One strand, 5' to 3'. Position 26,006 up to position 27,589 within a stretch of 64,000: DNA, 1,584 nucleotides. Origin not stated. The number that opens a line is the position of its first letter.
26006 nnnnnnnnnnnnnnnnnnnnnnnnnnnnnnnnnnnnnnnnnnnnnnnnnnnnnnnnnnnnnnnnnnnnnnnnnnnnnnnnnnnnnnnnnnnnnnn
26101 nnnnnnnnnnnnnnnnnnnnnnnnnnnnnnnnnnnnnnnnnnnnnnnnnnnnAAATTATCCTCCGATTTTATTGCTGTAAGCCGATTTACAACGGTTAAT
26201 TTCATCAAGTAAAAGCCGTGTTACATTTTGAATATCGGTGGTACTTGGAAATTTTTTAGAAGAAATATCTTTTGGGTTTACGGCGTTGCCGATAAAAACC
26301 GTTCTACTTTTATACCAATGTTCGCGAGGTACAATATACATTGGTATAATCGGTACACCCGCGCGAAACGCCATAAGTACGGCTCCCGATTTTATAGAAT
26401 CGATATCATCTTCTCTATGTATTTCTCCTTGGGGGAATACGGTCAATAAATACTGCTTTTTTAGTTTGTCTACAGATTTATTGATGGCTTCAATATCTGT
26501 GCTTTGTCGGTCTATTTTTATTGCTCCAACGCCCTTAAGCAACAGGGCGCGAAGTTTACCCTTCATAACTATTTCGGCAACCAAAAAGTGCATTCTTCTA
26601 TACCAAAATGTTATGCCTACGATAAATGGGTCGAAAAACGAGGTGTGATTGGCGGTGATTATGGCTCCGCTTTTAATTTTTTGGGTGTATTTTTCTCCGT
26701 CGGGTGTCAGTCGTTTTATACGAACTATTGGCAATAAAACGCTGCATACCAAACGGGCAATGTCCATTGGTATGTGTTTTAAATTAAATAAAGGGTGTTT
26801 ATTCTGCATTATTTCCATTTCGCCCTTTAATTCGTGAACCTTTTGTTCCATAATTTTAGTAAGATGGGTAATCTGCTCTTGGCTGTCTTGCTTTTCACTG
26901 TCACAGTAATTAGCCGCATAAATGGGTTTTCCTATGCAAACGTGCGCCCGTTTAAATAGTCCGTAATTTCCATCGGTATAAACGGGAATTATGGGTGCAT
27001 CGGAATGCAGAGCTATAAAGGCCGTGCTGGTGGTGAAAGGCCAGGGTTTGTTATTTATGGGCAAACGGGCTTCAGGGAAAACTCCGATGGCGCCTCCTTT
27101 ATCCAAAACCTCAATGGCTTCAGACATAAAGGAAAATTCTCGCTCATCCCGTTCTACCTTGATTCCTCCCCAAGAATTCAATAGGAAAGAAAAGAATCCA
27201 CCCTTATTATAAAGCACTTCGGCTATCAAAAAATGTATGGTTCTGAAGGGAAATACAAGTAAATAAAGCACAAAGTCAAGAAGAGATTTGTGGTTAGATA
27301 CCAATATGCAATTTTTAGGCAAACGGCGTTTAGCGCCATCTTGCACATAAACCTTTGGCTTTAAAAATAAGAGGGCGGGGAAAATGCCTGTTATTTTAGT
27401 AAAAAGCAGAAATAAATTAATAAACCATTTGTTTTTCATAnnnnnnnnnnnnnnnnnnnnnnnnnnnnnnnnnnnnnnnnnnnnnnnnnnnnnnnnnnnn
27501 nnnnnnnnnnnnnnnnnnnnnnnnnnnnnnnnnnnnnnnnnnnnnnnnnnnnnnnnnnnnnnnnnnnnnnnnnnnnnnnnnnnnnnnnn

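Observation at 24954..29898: Uncharacterised carrier-protein-dependent lipid-acylation cassette: ANL-T didomain, tandem LPLAT, free carrier protein, LRAT/PLAAT homologue and Sfp-type PPTase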

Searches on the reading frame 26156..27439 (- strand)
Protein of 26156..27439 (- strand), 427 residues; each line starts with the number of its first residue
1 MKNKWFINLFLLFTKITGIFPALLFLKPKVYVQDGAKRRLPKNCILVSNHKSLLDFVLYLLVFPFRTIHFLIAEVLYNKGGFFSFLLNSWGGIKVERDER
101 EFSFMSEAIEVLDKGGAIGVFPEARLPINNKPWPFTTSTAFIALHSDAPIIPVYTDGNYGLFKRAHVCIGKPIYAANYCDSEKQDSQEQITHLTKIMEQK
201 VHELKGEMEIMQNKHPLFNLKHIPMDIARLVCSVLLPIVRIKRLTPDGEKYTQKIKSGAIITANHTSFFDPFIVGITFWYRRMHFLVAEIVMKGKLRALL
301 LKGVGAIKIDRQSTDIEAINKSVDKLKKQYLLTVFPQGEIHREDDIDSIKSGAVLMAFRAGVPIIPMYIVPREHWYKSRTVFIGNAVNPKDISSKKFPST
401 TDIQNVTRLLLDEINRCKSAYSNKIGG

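Call 3: search_protein_families(library=pfam, proteins=[window:26156-27439:-], max_evalue=0.01)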
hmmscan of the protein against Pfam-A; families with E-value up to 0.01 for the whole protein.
window:26156-27439:- (427 aa): 1 family
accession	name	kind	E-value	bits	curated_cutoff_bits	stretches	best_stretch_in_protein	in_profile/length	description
PF01553.26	Acyltransferase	-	8e-38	129.7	23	2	250-369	8-131/132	Acyltransferase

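Call 4: search_protein_families(library=ncbifam, proteins=[window:26156-27439:-], max_evalue=0.01)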
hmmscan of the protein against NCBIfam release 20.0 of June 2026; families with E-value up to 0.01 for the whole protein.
window:26156-27439:- (427 aa): 7 families
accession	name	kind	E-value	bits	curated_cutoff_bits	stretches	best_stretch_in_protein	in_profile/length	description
TIGR00530.1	AGP_acyltrn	subfamily_domain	5.6e-34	116.7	102.95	2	254-369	13-129/130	1-acylglycerol-3-phosphate O-acyltransferase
NF006386.0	PRK08633.1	equivalog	1.1e-24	86.2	1221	2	192-369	379-551/1147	acyl-[ACP]--phospholipid O-acyltransferase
NF005291.0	PRK06814.1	equivalog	3.9e-15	54.8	1349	2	217-369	416-563/1140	acyl-[ACP]--phospholipid O-acyltransferase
NF005959.0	PRK08043.1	equivalog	4.2e-15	55.1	886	2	34-166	19-149/719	bifunctional acyl-ACP--phospholipid O-acyltransferase/long-chain-fatty-acid--ACP ligase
NF011593.0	PRK15018.1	equivalog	2.5e-10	40.5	501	2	29-208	52-236/245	1-acylglycerol-3-phosphate O-acyltransferase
NF052552.1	LyOrLpactfOlsARHOCB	equivalog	0.00043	19.3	300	0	226-339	60-166/271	lyso-ornithine lipid O-acyltransferase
NF052615.1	orn_lipid_OlsF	equivalog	0.0014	17.3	620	0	297-373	124-200/570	bifunctional ornithine lipid synthase OlsF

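Call 5: find_homologous_proteins(query=window:26156-27439:-, max_evalue=0.00001)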
Query window:26156-27439:- (427 aa): 89 proteins with E <= 0.00001 among 6695 candidates.
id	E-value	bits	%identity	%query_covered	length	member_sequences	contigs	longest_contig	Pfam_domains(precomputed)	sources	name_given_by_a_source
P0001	4.5e-289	976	100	100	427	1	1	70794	PF01553.27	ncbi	-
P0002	7.1e-285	963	99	100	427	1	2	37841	PF01553.27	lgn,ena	-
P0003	8.8e-246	834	84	100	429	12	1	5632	PF01553.27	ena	-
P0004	2.6e-218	743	75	99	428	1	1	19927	PF01553.27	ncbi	-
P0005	4.6e-214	729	75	98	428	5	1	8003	PF01553.27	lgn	-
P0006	2.1e-211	721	71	100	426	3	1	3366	PF01553.27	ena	-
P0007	2.8e-211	720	73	98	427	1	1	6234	PF01553.27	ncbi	-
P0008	4.3e-209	713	71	100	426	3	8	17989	PF01553.27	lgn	-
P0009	1.5e-207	708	71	98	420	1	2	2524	PF01553.27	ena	-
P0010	2.8e-206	704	69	98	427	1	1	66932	PF01553.27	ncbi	-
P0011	3.0e-206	704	71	100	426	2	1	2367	PF01553.27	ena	-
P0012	2.1e-205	701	70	100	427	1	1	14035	PF01553.27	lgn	-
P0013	2.1e-204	698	70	99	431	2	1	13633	PF01553.27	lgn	-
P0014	9.3e-204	695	70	100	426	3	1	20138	PF01553.27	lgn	-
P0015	1.4e-203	695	69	99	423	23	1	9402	PF01553.27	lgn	-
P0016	2.2e-203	694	71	98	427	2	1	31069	PF01553.27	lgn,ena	-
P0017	2.7e-203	694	70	98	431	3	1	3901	PF01553.27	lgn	-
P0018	3.0e-203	694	69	98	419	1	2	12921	PF01553.27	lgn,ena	-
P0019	8.9e-203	692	70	98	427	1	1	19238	PF01553.27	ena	-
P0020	9.0e-203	692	69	100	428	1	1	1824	PF01553.27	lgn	-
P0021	1.1e-202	692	70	100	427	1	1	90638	PF01553.27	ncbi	-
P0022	4.5e-202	690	70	99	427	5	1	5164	PF01553.27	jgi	jgi:1-acyl-sn-glycerol-3-phosphate acyltransferase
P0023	8.4e-202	689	70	99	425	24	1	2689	PF01553.27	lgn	-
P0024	1.3e-201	688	70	98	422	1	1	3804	PF01553.27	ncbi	-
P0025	2.5e-201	687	69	98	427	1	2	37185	PF01553.27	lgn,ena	-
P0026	2.2e-200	684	69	100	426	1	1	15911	PF01553.27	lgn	-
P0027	9.0e-200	682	68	100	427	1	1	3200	PF01553.27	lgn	-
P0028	1.1e-199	682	68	100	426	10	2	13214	PF01553.27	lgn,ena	-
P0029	1.1e-199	682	67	99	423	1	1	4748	PF01553.27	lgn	-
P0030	2.1e-199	681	68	98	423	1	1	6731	PF01553.27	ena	-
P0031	2.4e-199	681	68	99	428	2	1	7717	PF01553.27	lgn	-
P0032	2.7e-199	681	67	99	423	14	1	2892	PF01553.27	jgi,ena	jgi:1-acyl-sn-glycerol-3-phosphate acyltransferase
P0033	3.0e-198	677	69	98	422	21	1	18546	PF01553.27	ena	-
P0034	3.1e-198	677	68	98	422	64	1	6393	PF01553.27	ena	-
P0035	4.9e-196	670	68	100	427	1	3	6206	PF01553.27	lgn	-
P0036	7.8e-195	666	67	99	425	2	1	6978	PF01553.27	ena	-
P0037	1.5e-194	665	67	98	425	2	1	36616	PF01553.27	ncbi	-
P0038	1.7e-193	662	67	98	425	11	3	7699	PF01553.27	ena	-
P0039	7.0e-193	660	67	99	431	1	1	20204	PF01553.27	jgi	-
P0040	2.5e-192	658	68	100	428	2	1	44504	PF01553.27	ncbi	-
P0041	2.8e-192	658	68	98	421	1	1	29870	PF01553.27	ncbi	-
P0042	1.3e-191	655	69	94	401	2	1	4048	PF01553.27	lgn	-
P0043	1.8e-191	655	65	99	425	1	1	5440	PF01553.27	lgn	-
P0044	2.1e-191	655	65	100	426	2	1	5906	PF01553.27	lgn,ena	-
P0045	2.6e-191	654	66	98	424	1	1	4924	PF01553.27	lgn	-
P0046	4.0e-191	654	69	98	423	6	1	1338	PF01553.27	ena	-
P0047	2.8e-190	651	65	99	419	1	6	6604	PF01553.27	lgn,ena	-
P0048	4.7e-189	647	66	98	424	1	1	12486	PF01553.27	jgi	-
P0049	5.1e-189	647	64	100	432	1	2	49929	PF01553.27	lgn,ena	-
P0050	6.4e-189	647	64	99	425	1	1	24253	PF01553.27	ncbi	-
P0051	8.8e-189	646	67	98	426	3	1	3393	PF01553.27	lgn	-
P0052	1.3e-188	646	66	98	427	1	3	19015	PF01553.27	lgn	-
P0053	4.8e-188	644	65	99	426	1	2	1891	PF01553.27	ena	-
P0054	2.4e-186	638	62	100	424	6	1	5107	PF01553.27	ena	-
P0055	3.7e-186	637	66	98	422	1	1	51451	PF01553.27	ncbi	-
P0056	1.1e-185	636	65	98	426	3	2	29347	PF01553.27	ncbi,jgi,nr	ncbi:MAG: 1-acyl-sn-glycerol-3-phosphate acyltransferase [Ruminococcaceae bacterium]|nr:1-acyl-sn-gl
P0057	1.8e-185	635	66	98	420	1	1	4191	PF01553.27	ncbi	-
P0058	4.6e-183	627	65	98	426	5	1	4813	PF01553.27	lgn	-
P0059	2.0e-180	619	67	90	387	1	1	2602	PF01553.27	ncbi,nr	ncbi:MAG: 1-acyl-sn-glycerol-3-phosphate acyltransferase, partial [Clostridia bacterium]|nr:1-acyl-s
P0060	2.4e-180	618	62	99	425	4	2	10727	PF01553.27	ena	-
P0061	3.3e-180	618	62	99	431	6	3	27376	PF01553.27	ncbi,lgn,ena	-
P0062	3.5e-180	618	60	99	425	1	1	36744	PF01553.27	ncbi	-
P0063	3.3e-177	608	61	99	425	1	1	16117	PF01553.27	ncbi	-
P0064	7.5e-174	597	63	94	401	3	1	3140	PF01553.27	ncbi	-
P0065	1.5e-173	596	61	99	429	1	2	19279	PF01553.27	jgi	-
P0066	5.7e-173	594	64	94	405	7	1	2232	PF01553.27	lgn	-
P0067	7.0e-173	594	64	94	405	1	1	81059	PF01553.27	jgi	-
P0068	4.8e-156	538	68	80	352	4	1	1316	PF01553.27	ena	-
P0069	7.8e-145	501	54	97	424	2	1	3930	PF01553.27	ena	-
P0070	4.9e-125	436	50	94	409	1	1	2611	PF01553.27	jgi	jgi:1-acyl-sn-glycerol-3-phosphate acyltransferase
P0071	1.7e-120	421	47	97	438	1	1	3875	PF01553.27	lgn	-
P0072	2.3e-114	401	46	97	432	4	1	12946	PF01553.27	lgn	-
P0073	1.1e-111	392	46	97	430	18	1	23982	PF01553.27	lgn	-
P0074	1.2e-100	356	45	88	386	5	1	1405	PF01553.27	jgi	jgi:1-acyl-sn-glycerol-3-phosphate acyltransferase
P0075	6.6e-84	301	38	96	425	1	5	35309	PF01553.27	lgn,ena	-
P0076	6.8e-84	301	38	97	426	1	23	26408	PF01553.27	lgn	-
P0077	2.4e-82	295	37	96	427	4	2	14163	PF01553.27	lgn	-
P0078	4.2e-82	295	39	95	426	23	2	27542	PF01553.27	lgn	-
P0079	1.5e-81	293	39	96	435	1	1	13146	PF01553.27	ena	-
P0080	2.3e-80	289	38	96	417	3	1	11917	PF01553.27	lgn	-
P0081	7.0e-78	281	38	96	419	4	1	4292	PF01553.27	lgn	-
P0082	6.8e-72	261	34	97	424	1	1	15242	PF01553.27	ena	-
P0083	7.8e-69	251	35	96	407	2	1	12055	PF01553.27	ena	-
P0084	4.8e-68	248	34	95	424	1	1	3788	PF01553.27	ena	-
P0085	2.7e-66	243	54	48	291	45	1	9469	PF00550.32,PF01553.27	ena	-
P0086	1.1e-63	234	34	94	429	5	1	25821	PF01553.27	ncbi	-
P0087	2.5e-48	183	44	51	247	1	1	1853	PF01553.27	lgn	-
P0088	1.2e-24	105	34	40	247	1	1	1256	PF01553.27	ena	-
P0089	5.6e-24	103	40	37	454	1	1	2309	PF18675.8,PF01553.27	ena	-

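Call 7: find_encoding_contigs(protein=P0001, flank=10000, max_places=2)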
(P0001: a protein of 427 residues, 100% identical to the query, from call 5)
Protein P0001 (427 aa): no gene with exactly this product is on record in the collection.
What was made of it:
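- Tried and rejected: Looking up the window's own contig by exact protein: not on record (call 7).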

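Call 8: find_encoding_contigs(protein=P0075, flank=10000, max_places=3)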
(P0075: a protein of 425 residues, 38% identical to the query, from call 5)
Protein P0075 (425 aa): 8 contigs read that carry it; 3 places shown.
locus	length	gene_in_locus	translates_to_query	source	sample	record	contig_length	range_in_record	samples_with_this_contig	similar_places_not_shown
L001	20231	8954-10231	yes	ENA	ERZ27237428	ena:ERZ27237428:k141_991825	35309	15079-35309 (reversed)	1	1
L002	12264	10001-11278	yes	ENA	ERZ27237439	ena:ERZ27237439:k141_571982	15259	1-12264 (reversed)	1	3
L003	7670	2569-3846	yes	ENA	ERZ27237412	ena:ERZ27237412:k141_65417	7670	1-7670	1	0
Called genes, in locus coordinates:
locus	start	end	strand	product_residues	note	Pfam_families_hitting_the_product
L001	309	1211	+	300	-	PF02645:DegV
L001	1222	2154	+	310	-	PF02645:DegV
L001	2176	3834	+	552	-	PF02734:Dak2, PF21645:FakA-like_M, PF13684:FakA-like_C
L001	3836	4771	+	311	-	PF01734:Patatin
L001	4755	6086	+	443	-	PF07690:MFS_1, PF13347:MFS_2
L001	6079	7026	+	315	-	PF02504:FA_synthesis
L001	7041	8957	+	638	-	PF00501:AMP-binding, PF00550:PP-binding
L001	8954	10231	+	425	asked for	PF01553:Acyltransferase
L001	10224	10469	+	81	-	PF00550:PP-binding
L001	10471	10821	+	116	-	PF04970:LRAT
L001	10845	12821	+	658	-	PF22645:GKRP_SIS_N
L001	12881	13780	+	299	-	PF00294:PfkB, PF08543:Phos_pyr_kin (weak)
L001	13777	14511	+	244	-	PF02146:SIR2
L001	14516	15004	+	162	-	PF00692:dUTPase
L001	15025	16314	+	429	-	PF00278:Orn_DAP_Arg_deC, PF02784:Orn_Arg_deC_N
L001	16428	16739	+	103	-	-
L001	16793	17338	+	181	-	PF03602:Cons_hypoth95, PF02005:TRM (weak), PF05175:MTS, PF06325:PrmA, PF02475:TRM5-TYW2_MTfase, PF09445:Methyltransf_15, PF13649:Methyltransf_25 (weak), PF13847:Methyltransf_31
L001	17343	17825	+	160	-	PF01467:CTP_transf_like, PF08218:Citrate_ly_lig (weak)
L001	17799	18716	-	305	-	-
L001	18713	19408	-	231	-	PF01520:Amidase_3, PF23473:LysM3_LYK4_5 (weak), PF01476:LysM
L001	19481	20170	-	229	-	PF14378:PAP2_3, PF01569:PAP2 (weak)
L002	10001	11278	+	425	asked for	PF01553:Acyltransferase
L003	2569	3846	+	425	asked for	PF01553:Acyltransferase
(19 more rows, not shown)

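Call 9: find_encoding_contigs(protein=P0086, flank=10000, max_places=2)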
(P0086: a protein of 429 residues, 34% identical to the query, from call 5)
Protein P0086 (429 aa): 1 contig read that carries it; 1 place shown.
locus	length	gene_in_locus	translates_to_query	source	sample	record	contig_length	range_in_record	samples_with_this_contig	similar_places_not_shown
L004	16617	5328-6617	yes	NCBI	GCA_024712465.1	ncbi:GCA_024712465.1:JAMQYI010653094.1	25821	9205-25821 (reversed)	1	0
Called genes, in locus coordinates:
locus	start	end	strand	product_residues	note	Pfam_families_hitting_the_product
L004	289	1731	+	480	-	PF02127:Peptidase_M18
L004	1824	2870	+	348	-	PF02547:Queuosine_synth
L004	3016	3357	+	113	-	PF07238:PilZ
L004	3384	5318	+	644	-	PF00501:AMP-binding, PF00550:PP-binding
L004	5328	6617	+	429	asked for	PF01553:Acyltransferase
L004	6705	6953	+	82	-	PF00550:PP-binding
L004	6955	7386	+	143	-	PF04970:LRAT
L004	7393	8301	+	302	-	PF02129:Peptidase_S15 (faint), PF12146:Hydrolase_4 (weak), PF00561:Abhydrolase_1, PF12697:Abhydrolase_6 (weak)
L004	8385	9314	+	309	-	PF02645:DegV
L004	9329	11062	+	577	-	PF02734:Dak2, PF21645:FakA-like_M, PF13684:FakA-like_C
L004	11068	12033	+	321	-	PF00561:Abhydrolase_1 (faint), PF12146:Hydrolase_4 (weak)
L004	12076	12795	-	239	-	-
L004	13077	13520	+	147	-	-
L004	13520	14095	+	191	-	PF10502:Peptidase_S26, PF00717:Peptidase_S24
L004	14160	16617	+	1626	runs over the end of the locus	PF20597:pAdhesive_15, PF05738:Cna_B (weak)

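Call 15: find_related_loci(query=A1, collection=genome_contigs, flank=10000)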
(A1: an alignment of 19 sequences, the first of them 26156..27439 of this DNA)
Query A1 (427 aa) in genome_contigs; peptide patterns used: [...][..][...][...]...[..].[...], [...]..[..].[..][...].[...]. (x = any residue, [..] = any of these).
332 stretches matched a pattern; 283 encode a relative of the query (tblastn E <= 1e-3); the best 80 are kept; 80 distinct loci.
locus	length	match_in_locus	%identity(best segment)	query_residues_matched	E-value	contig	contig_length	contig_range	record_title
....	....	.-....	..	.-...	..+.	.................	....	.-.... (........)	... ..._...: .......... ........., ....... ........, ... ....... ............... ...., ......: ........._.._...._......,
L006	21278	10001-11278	71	1-427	0e+0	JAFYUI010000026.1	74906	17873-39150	MAG: Clostridia bacterium isolate RGIG7429 Water_buffalos_Colon-1__c618381, whole genome shotgun sequence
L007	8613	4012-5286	70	1-427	0e+0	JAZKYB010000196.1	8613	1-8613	MAG: Acutalibacteraceae bacterium isolate T1900045107_TC20190101.MAGScoT_cleanbin_000014 SGB_4787_k141_3172435, whole ge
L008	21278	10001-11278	72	1-427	0e+0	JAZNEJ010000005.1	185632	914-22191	MAG: Eubacteriales bacterium isolate T1900044722_TS20190188.MAGScoT_cleanbin_000005 SGB_1910_k141_1387496, whole genome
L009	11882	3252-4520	70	4-427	0e+0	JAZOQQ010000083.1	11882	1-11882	MAG: Acutalibacteraceae bacterium isolate T1900045566_YK20190260.MAGScoT_cleanbin_000032 SGB_7942_k141_95554, whole geno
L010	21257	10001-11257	69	1-423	0e+0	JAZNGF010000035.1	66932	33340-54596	MAG: Acutalibacteraceae bacterium isolate T1900044708_TS20190174.MAGScoT_cleanbin_000004 SGB_1821_k141_842586, whole gen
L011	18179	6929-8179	70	1-420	0e+0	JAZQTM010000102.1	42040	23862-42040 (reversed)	MAG: Acutalibacteraceae bacterium isolate T1900045189_TC20190185.MAGScoT_cleanbin_000004 SGB_5280_k141_417429, whole gen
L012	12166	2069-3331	70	1-423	0e+0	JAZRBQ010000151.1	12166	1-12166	MAG: Acutalibacteraceae bacterium isolate T1900045124_TC20190118.MAGScoT_cleanbin_000030 SGB_4861_k141_1188107, whole ge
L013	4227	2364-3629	70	1-423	0e+0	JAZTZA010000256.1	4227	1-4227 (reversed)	MAG: Acutalibacteraceae bacterium isolate T1900045324_YK20190013.MAGScoT_cleanbin_000050 SGB_6421_k141_897132, whole gen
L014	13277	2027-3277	69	1-424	0e+0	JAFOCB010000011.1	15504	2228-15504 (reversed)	MAG: Clostridia bacterium isolate RGIG331 Dairy_cattle_Colon-2__c26505, whole genome shotgun sequence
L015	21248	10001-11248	68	1-420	0e+0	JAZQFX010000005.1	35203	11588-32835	MAG: Acutalibacteraceae bacterium isolate T1900044632_TS20190098.MAGScoT_cleanbin_000004 SGB_1063_k141_278788, whole gen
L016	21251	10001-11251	68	1-424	0e+0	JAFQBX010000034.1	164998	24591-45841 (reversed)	MAG: Clostridia bacterium isolate RGIG1679 Goat_Cecum-2__c638483, whole genome shotgun sequence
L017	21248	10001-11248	67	1-420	0e+0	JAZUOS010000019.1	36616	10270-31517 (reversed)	MAG: Acutalibacteraceae bacterium isolate T1900044870_TS20190336.MAGScoT_cleanbin_000011 SGB_3167_k141_514530, whole gen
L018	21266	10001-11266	69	1-424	0e+0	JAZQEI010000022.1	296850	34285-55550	MAG: Acutalibacteraceae bacterium isolate T1900044635_TS20190101.MAGScoT_cleanbin_000005 SGB_1125_k141_1320938, whole ge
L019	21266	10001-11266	68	1-425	0e+0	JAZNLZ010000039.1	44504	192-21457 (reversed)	MAG: Acutalibacteraceae bacterium isolate T1900044665_TS20190131.MAGScoT_cleanbin_000019 SGB_1555_k141_2057451, whole ge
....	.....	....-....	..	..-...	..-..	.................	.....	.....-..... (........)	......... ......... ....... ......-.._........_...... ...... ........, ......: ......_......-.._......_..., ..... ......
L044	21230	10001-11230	39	16-425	3e-86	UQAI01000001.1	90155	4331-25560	uncultured Mollicutes bacterium isolate UMGS75 genome assembly, contig: NODE_64_length_90155_cov_10.903518, whole genome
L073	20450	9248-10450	36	24-426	2e-76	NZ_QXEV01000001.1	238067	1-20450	Anaeroplasma bactoclasticum strain ATCC 27112 EI71DRAFT_scaffold00001.1, whole genome shotgun sequence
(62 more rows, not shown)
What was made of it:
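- Checked: The ANL-T / LPLAT / ACP / LRAT order is kept at 34-38% protein identity (calls 8, 9), and 283 species-representative genomes encode relatives (call 15).
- The cassette is present in Anaeroplasma and in Bacilli/'Mollicutes' gut MAGs (call 15).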

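Call 24: search_solved_structures(query=window:26156-27439:-, max_evalue=0.01, show_alignments=2)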
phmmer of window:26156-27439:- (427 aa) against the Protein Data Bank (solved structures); distinct sequences matched with E-value up to 0.01: 1.
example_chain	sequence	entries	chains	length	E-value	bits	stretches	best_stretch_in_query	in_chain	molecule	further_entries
5kym_A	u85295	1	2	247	1.1e-08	37.9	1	32-206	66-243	1-acyl-sn-glycerol-3-phosphate acyltransferase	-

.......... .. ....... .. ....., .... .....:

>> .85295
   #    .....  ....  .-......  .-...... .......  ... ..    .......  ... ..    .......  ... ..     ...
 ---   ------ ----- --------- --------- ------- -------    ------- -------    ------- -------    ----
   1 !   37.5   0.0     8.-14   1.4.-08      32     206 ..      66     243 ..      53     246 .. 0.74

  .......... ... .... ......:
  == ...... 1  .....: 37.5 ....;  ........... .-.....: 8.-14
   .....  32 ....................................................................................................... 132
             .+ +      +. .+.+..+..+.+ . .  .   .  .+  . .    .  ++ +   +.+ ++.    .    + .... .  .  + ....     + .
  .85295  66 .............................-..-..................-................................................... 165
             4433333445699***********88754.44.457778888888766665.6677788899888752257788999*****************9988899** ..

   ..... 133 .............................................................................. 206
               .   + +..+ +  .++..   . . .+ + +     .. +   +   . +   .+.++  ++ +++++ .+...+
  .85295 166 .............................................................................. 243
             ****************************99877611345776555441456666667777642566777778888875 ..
